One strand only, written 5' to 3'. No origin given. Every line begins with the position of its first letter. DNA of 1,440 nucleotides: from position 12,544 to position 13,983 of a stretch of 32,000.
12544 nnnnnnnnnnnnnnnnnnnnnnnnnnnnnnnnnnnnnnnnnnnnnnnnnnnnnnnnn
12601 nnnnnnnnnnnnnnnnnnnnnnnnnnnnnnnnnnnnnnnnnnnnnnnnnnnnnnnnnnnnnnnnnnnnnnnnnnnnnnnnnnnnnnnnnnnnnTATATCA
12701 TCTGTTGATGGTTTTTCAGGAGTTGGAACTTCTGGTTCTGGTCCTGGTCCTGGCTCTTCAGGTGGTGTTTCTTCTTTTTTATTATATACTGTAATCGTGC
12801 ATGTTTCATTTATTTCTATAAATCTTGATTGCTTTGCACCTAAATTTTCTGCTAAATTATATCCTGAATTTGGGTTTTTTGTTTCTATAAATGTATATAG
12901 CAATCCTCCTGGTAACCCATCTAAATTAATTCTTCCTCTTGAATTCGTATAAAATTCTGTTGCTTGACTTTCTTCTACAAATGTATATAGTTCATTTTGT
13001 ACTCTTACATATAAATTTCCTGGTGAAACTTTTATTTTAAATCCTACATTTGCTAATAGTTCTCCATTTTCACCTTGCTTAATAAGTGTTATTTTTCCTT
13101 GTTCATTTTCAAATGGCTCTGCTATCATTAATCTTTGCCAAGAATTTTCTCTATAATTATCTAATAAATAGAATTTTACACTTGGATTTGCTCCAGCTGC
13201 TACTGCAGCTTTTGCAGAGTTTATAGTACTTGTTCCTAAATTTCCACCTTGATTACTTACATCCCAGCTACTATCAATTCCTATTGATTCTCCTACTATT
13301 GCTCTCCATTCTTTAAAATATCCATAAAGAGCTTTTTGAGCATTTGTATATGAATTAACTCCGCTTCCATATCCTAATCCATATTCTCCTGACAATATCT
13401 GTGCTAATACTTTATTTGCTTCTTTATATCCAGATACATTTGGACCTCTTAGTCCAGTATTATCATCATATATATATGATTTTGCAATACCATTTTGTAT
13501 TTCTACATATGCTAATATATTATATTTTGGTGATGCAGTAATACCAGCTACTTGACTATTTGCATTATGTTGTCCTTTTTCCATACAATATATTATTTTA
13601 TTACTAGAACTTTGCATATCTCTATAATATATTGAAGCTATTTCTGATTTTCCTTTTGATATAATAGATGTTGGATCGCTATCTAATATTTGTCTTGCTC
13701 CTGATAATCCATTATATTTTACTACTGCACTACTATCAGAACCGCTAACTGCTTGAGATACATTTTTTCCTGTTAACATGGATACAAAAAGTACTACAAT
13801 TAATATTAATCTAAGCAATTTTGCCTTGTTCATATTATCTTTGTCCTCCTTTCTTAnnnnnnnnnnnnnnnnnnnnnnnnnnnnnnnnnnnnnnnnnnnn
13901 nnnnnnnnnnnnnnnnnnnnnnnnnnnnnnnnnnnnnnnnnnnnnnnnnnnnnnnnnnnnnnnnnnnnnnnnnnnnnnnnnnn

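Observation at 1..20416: VanW-led locus with two tandem copies of a [DUF11 giant wall protein -> thioester-type giant adhesin] gene pair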

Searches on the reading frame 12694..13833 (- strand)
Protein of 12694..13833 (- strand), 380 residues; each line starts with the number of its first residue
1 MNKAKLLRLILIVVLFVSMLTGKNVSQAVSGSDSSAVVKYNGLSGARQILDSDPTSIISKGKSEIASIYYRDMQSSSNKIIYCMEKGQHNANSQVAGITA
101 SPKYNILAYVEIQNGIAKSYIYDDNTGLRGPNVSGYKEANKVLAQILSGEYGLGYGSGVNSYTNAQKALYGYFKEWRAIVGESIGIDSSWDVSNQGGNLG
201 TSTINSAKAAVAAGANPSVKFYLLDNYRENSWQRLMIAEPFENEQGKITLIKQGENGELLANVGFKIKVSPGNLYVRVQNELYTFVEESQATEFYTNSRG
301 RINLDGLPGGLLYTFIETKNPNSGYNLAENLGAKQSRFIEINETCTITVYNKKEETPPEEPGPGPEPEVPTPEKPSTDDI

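Call 51: predict_structure(alignment_id=A2)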
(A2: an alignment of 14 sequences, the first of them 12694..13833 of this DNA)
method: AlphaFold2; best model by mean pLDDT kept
length: 380 residues; sequences in the alignment: 14
mean_pLDDT: 81.4   pTM: 0.67
mean pLDDT of the five models: 81.4, 80.7, 79.9, 79.3, 77.6
residues with pLDDT >= 90: 157; 70-90: 152; 50-70: 34; < 50: 37
segments of 3 or more residues with pLDDT < 50: 23-42, 367-369, 371-380
pLDDT, mean of each block of 10 residues (from residue 1): 81 81 40 37 73 86 78 83 79 53 88 91 89 90 93 78 90 94 92 73 95 86 82 87 83 96 96 84 86 97 86 95 94 92 89 82 53 43
secondary structure, 60 per line:
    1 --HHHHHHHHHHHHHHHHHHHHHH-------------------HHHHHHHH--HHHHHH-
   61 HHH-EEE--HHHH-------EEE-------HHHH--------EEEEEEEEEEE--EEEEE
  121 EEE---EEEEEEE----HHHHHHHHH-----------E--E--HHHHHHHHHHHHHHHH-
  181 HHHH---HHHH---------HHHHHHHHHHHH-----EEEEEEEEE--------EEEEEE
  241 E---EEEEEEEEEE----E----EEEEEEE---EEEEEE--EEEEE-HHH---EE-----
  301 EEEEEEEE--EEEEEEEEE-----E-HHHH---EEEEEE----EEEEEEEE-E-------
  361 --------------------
elements in order: H3-24 H44-51 H54-59 E65-67 H70-73 E81-83 H91-94 E103-113 E116-123 E127-133 H138-146 H164-179 H181-184 H188-191 H201-212 E218-226 E235-241 E245-254 E264-270 E274-279 E282-286 E301-308 E311-319 H327-330 E334-339 E344-351

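Call 54: fold_search(model_id=the predicted structure, library=pdb)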
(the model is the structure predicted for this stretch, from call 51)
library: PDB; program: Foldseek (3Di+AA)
matches with E <= 10: 619; with E <= 0.001: 99
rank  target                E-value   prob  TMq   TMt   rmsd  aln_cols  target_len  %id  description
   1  4uzg                  7.4e-09  1.00  0.26  0.35   6.7       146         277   21  Crystal structure of group B streptococcus pilus 2b backbone protein SAK_1440 (released 2015-05-13)
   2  6fwv_B                2.4e-08  1.00  0.22  0.16  13.0       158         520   15  The Bacillus anthracis TIE protein (released 2018-08-08)
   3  5f44_C                2.5e-08  1.00  0.25  0.36  12.4       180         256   20  Crystal structure of shaft pilin spaA from Lactobacillus rhamnosus GG (released 2016-07-20)
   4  3phs                  3.0e-08  1.00  0.25  0.39  11.3       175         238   24  Crystal Structure of GBS52, the minor pilin in gram-positive pathogen Streptococcus agalactiae (released 2010-11-17)
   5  2xid_B                3.0e-08  1.00  0.22  0.19  17.3       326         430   15  Pilus-presented adhesin, Spy0125 (Cpa), P212121 form (DLS) (released 2010-08-04)
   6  5f44_B                3.2e-08  1.00  0.25  0.35  12.1       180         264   20  Crystal structure of shaft pilin spaA from Lactobacillus rhamnosus GG (released 2016-07-20)
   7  6fwv_A                4.3e-08  1.00  0.22  0.16  12.9       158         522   15  The Bacillus anthracis TIE protein (released 2018-08-08)
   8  5j4m_A                4.8e-08  1.00  0.26  0.37  12.0       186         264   20  Crystal structure of shaft pilin SpaA from Lactobacillus rhamnosus GG - E269A/D295N double mutant (released 2016-07-20)
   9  5f44_A                5.1e-08  1.00  0.25  0.35  12.4       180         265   20  Crystal structure of shaft pilin spaA from Lactobacillus rhamnosus GG (released 2016-07-20)
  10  9lj6                  6.4e-08  1.00  0.25  0.38   6.5       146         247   18  Crystal Structure of C-terminal rigid fragment containing middle and C-terminal domains of the Basal pilin EbpB from Ent (released 2025-07-16)
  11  5hdl_A                6.4e-08  1.00  0.25  0.35  12.4       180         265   19  Crystal structure of shaft pilin spaA from Lactobacillus rhamnosus GG - E269A mutant (released 2016-07-20)
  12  5j4m_C                8.2e-08  1.00  0.26  0.38  12.0       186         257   20  Crystal structure of shaft pilin SpaA from Lactobacillus rhamnosus GG - E269A/D295N double mutant (released 2016-07-20)
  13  5fgs_C                9.7e-08  1.00  0.24  0.66   3.1       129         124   25  Crystal structure of C-terminal domain of shaft pilin spaA from Lactobacillus rhamnosus GG - P21212 space group (released 2016-07-20)
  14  5faa                  1.0e-07  1.00  0.24  0.67   3.0       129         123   25  Crystal structure of C-terminal domain of shaft pilin spaA from Lactobacillus rhamnosus GG, - I422 space group (released 2016-07-20)
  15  5hbb_B                1.2e-07  1.00  0.25  0.34  12.5       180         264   21  Crystal structure of shaft pilin spaA from Lactobacillus rhamnosus GG - E139A mutant (released 2016-07-20)
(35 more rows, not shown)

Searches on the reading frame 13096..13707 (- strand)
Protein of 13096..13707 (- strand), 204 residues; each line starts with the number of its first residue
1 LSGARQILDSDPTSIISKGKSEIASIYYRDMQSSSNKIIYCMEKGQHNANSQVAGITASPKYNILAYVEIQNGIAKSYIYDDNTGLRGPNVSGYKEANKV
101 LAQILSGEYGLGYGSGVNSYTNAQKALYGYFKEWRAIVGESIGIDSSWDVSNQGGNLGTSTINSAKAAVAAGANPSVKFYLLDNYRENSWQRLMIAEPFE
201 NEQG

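Call 57: search_solved_structures(query=A4, max_evalue=10, show_alignments=3)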
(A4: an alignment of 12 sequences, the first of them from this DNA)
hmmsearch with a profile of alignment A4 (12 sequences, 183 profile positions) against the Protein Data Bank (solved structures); distinct sequences matched with E-value up to 10: 13.
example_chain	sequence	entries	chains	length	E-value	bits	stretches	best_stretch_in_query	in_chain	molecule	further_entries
8gae_D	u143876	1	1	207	0.087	15.8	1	34-103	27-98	RAF proto-oncogene serine/threonine-protein kinase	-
9o0u_A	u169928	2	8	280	0.15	15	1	34-103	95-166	RAF proto-oncogene serine/threonine-protein kinase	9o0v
9ay7_A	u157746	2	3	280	0.15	15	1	34-103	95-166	RAF proto-oncogene serine/threonine-protein kinase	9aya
3omv_A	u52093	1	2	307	0.18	14.8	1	34-103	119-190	RAF proto-oncogene serine/threonine-protein kinase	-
8gft_D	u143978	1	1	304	0.18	14.8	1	34-103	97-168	RAF proto-oncogene serine/threonine-protein kinase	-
5ly9_A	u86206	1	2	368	0.48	13.4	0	136-175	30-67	Variant surface glycoprotein MITAT 1.1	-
9axa_A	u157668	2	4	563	0.51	13.3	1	34-103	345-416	GST26/CRAF chimera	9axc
8chf_A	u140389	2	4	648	0.62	13.1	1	34-103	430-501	RAF proto-oncogene serine/threonine-protein kinase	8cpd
8u1l_C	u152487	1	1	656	0.63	13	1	34-103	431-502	RAF proto-oncogene serine/threonine-protein kinase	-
7z37_CP1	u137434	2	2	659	0.64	13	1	34-103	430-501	RAF proto-oncogene serine/threonine-protein kinase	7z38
9mmq_A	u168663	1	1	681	0.66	13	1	34-103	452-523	RAF proto-oncogene serine/threonine-protein kinase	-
9mmr_A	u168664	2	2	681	0.66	13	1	34-103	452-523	RAF proto-oncogene serine/threonine-protein kinase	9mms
9mmp_A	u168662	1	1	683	0.67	13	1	34-103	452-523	RAF proto-oncogene serine/threonine-protein kinase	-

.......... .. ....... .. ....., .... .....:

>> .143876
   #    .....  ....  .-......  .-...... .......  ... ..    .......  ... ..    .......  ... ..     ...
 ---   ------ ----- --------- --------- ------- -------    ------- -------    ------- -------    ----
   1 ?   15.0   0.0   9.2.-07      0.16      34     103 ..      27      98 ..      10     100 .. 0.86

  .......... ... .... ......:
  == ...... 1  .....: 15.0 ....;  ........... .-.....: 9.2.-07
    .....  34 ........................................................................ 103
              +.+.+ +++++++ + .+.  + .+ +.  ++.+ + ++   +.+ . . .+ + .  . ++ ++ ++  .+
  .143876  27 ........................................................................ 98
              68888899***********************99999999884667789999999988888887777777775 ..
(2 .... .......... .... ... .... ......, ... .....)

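Call 59: search_protein_families(library=pfam, alignment_id=A4, max_evalue=10)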
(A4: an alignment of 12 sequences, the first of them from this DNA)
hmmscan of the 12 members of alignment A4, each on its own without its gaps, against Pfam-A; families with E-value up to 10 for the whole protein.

A. member 1, seq(204 aa): 0 families

B. families by the number of members that match (of 12 scanned): 4 families
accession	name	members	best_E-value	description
PF15074.11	CFAP90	1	0.015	Cilia and flagella associated protein 90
PF22104.1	MHV_Nsp3_DPUP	1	0.036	Coronavirus Nsp3 DPUP domain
PF22809.1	DUF7014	1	0.047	Domain of unknown function (DUF7014)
PF08341.16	TED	1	0.052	Thioester domain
